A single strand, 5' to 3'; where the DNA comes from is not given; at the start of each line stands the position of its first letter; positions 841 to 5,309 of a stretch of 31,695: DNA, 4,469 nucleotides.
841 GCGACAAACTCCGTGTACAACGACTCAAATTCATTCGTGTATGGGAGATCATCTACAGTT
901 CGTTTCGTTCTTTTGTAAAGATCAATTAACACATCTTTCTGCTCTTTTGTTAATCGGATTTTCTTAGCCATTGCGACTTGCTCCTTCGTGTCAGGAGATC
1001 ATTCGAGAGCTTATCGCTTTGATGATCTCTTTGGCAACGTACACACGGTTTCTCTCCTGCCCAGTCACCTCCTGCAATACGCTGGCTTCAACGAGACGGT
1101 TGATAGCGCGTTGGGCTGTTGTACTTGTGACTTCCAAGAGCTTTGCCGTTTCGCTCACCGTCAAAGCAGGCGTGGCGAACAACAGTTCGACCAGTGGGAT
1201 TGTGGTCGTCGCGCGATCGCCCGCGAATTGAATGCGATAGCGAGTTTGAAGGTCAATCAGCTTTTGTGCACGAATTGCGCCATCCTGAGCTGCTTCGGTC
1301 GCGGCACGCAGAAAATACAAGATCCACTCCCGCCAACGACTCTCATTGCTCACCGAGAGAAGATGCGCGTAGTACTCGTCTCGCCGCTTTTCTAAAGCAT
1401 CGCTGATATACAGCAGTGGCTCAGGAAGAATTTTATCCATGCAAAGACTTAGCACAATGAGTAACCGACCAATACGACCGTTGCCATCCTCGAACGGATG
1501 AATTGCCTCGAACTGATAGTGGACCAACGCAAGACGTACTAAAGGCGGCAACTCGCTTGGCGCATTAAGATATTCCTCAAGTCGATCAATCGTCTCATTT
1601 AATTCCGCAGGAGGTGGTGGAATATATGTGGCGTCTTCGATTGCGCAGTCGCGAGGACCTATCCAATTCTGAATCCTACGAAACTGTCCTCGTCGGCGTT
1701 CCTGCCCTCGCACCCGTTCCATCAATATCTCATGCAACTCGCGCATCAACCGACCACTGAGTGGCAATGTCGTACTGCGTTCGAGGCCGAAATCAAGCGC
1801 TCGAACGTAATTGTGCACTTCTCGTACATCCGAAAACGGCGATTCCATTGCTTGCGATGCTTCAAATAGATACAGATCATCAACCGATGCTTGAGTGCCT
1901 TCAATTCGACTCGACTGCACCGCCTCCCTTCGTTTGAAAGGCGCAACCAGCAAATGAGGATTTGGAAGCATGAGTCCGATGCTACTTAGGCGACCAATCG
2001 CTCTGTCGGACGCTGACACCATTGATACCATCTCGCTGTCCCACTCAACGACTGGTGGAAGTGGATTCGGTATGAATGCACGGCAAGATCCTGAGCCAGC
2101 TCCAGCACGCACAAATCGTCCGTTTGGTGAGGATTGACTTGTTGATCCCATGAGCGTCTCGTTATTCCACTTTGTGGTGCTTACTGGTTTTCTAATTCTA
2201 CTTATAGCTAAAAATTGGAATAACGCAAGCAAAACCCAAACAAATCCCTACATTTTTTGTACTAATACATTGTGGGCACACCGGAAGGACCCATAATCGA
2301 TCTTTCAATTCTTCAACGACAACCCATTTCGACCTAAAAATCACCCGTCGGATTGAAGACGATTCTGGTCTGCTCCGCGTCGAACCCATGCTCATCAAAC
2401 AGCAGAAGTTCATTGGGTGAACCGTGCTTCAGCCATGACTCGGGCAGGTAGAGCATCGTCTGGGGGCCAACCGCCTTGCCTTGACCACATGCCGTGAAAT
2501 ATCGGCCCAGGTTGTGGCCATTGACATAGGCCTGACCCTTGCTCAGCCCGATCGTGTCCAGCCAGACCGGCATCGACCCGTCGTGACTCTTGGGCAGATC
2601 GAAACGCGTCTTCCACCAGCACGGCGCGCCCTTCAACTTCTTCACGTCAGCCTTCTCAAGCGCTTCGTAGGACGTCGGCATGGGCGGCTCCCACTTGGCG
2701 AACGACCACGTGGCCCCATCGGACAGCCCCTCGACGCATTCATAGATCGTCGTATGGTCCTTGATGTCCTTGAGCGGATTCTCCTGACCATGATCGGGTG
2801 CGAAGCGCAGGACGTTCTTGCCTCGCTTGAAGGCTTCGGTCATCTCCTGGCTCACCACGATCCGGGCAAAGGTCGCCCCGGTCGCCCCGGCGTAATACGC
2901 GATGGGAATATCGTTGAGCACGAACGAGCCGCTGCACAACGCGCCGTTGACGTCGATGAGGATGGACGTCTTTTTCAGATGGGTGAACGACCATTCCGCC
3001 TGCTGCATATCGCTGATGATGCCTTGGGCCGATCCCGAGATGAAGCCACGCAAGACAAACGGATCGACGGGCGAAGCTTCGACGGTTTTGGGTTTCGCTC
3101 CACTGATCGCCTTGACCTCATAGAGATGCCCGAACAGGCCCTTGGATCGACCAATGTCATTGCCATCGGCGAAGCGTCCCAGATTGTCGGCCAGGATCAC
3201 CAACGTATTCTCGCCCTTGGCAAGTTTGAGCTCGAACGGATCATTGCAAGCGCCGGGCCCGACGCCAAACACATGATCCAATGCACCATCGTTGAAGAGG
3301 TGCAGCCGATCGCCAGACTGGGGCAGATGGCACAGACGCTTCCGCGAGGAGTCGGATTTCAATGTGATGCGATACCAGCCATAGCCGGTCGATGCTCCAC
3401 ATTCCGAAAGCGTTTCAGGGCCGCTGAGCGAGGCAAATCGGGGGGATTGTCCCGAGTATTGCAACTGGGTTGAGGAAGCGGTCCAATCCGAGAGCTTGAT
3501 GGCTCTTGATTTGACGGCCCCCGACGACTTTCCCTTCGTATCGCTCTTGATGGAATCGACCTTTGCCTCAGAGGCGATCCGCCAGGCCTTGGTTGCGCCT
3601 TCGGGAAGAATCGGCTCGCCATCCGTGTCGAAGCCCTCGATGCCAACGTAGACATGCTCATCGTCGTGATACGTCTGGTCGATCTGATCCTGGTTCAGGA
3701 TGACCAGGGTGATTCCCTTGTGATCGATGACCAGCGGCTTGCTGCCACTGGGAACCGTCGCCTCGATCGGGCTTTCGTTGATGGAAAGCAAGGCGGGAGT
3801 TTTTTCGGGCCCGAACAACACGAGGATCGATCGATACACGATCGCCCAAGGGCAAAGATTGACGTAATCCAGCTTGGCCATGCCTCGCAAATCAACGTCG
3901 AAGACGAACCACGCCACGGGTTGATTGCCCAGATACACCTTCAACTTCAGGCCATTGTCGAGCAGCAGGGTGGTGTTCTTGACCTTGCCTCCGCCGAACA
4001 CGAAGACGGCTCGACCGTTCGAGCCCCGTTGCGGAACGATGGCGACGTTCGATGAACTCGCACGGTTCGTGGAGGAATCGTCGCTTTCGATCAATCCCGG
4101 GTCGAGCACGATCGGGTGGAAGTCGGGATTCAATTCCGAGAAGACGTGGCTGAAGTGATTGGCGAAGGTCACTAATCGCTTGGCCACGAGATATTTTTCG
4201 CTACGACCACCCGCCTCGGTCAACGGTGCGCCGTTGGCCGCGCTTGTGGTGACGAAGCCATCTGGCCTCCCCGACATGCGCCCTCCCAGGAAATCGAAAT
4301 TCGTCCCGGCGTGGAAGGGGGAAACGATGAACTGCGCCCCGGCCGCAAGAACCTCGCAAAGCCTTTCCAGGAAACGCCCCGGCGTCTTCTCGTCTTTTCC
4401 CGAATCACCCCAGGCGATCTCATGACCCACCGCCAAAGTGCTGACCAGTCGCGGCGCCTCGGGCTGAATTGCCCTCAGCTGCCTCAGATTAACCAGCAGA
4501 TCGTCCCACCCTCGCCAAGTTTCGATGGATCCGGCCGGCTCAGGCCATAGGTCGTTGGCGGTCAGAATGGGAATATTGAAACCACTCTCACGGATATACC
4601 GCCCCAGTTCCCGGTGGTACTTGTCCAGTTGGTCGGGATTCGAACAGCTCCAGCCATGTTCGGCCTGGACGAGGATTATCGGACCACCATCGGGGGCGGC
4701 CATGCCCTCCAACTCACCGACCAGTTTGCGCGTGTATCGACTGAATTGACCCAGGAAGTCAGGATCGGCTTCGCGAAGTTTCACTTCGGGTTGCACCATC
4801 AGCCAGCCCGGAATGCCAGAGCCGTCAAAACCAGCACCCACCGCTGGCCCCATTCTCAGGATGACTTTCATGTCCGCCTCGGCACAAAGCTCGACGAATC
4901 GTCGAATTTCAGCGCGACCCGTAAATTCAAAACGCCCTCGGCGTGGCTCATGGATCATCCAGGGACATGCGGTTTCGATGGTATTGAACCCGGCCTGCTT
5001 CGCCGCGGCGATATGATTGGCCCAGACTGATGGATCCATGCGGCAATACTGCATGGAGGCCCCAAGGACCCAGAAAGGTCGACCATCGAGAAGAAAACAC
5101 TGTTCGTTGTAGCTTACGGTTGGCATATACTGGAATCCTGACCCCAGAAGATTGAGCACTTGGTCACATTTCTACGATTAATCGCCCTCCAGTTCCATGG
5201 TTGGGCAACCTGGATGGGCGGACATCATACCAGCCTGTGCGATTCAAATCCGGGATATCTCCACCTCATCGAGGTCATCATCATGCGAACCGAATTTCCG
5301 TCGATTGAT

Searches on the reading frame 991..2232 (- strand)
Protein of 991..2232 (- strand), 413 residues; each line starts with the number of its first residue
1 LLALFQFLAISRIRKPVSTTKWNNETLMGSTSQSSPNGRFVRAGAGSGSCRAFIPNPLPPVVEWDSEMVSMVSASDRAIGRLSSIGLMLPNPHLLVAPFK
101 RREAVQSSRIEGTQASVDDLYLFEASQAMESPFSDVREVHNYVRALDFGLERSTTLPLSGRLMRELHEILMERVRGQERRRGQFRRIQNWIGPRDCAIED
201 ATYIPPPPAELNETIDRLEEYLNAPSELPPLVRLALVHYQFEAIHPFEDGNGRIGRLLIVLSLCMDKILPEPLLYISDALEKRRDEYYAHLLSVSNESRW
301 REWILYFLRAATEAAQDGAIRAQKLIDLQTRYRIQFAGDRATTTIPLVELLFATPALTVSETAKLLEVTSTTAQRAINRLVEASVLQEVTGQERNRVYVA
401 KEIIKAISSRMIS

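Call 3: search_protein_families(library=pfam, proteins=[window:991-2232:-], max_evalue=0.01)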
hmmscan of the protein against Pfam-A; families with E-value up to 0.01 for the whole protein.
window:991-2232:- (413 aa): 3 families
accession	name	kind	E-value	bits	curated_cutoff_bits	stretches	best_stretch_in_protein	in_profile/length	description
PF13784.11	Fic_N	-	2.8e-25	88.6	26.7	1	72-151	4-82/82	Fic/DOC family N-terminal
PF02661.23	Fic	-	7.6e-21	75.2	24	1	158-262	2-92/93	Fic/DOC family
PF11972.14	HTH_13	-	0.00023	21.5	26.1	1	347-396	4-49/54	HTH DNA binding domain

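Call 4: search_protein_families(library=ncbifam, proteins=[window:991-2232:-], max_evalue=0.01)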
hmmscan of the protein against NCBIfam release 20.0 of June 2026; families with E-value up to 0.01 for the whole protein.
window:991-2232:- (413 aa): 4 families
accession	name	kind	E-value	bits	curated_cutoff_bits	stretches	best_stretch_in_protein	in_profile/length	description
NF046030.1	ProtAdlyltaseSoFic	equivalog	1.8e-50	171.9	550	1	57-408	12-356/361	protein adenylyltransferase Fic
NF040876.1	RHE_PE00001_fam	equivalog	4.8e-10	39.2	250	1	213-397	194-367/371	RHE_PE00001 family protein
TIGR02613.1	mob_myst_B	hypoth_equivalog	2.7e-05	24.2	124.4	1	157-286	48-165/186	mobile mystery protein B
NF041381.1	XopAC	subfamily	0.00041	19.2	450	1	161-257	307-405/451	XopAC/AvrAC family type III secretion system effector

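Call 88: search_protein_families(library=padloc, proteins=[window:991-2232:-], max_evalue=0.01)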
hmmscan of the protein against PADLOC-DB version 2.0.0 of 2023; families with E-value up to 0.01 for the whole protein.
window:991-2232:- (413 aa): 9 families
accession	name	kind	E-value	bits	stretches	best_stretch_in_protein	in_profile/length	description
PDLC03963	SoFic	-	1.1e-113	378.2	1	50-408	6-359/361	-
PDLC04966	PDC-S24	-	5.7e-27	92.7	1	139-297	216-371/497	-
PDLC04836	PDC-S04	-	1e-23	81.8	1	104-298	30-216/244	-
PDLC04837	PDC-S04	-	2.4e-22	77.4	1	106-307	32-220/234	-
PDLC04840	PDC-S04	-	3.1e-21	74.2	1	102-269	14-180/227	-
PDLC04839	PDC-S04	-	1.2e-08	32.9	1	224-262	120-158/205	-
PDLC04838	PDC-S04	-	0.00082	17.2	1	218-259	115-158/209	-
PDLC01857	CARF3--CARF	-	0.0014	16.3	1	357-411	144-196/201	-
PDLC01438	Csa3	-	0.0056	14.8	1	347-402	153-204/305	"CAS-I,CAS-II,CAS-III,CAS-IV,CAS-V,CAS-VI; associated_signaling"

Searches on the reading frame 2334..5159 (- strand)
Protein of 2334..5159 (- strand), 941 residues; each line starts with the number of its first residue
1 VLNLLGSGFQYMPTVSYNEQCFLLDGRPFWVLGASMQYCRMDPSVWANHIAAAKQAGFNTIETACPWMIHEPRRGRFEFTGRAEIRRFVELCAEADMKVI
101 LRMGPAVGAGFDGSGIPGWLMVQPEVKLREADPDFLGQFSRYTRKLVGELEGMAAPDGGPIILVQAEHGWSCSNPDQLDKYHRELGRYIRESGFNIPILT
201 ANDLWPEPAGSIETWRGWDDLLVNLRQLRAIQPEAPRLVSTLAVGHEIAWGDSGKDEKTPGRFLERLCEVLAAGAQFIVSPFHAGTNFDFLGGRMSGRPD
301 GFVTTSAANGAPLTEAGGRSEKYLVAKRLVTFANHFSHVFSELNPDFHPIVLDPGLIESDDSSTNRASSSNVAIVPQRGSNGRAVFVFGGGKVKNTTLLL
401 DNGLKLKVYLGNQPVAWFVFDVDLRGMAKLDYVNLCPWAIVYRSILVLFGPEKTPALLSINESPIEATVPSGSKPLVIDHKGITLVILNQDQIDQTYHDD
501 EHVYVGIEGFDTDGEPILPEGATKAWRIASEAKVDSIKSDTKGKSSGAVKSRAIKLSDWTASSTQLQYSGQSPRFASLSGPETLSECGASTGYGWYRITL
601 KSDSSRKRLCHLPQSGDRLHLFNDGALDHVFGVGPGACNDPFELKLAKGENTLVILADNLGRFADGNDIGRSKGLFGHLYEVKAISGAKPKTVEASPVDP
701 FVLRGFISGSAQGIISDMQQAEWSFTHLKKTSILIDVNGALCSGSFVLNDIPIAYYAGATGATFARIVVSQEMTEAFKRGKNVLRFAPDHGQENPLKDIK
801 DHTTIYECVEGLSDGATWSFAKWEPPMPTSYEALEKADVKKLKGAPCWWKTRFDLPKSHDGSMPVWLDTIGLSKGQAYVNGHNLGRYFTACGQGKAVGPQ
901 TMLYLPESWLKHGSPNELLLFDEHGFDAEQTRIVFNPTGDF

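Call 3: search_protein_families(library=pfam, proteins=[window:2334-5159:-], max_evalue=0.01)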
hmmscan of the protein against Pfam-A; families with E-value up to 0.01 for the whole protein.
window:2334-5159:- (941 aa): 5 families
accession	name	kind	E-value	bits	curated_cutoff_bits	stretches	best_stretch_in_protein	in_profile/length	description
PF01301.25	Glyco_hydro_35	-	2.4e-53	182.2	27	1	22-331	2-317/319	Glycosyl hydrolases family 35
PF21467.3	BetaGal_gal-bd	-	2e-18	66.7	27.3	1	846-913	1-60/62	Beta-galactosidase, galactose-binding domain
PF13364.12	BetaGal_ABD2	-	4.1e-07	31.2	23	1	844-920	34-104/112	Beta-galactosidase second all-beta domain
PF02449.21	Glyco_hydro_42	-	4.2e-06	26.8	21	1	42-129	8-86/376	Beta-galactosidase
PF21317.3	BetaGal_ABD_1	-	0.0013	19.1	27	1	581-679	1-97/113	Beta-galactosidase, first all-beta domain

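Call 4: search_protein_families(library=ncbifam, proteins=[window:2334-5159:-], max_evalue=0.01)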
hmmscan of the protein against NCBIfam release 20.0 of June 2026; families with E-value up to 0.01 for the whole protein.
window:2334-5159:- (941 aa): 2 families
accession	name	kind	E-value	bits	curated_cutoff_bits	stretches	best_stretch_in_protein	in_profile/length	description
NF041127.1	exo_beta_glucsam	equivalog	4.5e-19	68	1500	1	15-128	3-121/782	exo-beta-D-glucosaminidase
NF051902.1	GH35_fam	subfamily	0.00039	19.2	500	1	20-101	10-89/510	GH35 family beta-galactosidase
